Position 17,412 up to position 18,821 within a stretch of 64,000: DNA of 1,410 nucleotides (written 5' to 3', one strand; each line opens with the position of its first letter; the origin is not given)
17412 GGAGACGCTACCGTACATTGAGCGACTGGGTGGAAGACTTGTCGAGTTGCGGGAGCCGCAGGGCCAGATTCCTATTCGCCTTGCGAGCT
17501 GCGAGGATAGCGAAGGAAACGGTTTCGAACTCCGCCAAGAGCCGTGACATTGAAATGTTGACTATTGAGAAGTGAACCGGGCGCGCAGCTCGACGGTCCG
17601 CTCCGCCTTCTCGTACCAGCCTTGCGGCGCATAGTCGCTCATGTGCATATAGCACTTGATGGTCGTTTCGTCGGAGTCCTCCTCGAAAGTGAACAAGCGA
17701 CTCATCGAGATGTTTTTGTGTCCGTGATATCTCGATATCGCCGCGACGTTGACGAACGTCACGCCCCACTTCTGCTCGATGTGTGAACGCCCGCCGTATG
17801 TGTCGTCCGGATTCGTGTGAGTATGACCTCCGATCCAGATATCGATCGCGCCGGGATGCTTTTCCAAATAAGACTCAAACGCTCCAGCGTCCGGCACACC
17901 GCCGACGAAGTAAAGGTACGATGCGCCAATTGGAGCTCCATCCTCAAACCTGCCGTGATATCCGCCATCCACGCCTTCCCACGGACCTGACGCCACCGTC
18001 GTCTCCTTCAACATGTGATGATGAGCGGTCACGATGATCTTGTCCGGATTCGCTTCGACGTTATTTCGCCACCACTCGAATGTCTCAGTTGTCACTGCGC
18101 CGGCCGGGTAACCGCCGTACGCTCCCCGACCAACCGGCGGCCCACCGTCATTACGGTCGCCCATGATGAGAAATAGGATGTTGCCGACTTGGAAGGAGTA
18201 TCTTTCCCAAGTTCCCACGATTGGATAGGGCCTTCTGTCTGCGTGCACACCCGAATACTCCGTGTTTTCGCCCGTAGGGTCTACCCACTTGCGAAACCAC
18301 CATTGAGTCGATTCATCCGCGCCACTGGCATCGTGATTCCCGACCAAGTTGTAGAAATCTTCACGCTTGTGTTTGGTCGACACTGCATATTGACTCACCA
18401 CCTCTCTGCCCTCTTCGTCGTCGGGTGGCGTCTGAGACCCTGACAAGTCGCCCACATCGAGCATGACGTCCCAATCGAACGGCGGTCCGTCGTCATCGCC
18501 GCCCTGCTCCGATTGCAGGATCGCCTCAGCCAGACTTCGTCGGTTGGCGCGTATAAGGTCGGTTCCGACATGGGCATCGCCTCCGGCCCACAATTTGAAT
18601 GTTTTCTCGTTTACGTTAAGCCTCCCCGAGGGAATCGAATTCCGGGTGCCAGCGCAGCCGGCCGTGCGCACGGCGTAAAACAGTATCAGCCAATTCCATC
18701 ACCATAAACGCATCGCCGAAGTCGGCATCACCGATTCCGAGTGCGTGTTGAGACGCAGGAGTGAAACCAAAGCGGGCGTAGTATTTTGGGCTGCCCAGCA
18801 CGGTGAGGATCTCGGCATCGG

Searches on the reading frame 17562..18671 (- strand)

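Call 15: search_protein_families(library=pfam, proteins=[window:17562-18671:-], max_evalue=0.001)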
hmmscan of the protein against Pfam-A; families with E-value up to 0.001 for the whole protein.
window:17562-18671:- (369 aa): 1 family
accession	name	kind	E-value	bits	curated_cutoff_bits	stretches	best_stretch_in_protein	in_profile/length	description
PF00149.33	Metallophos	-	0.00015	22.7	21.5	1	31-286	7-190/191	Calcineurin-like phosphoesterase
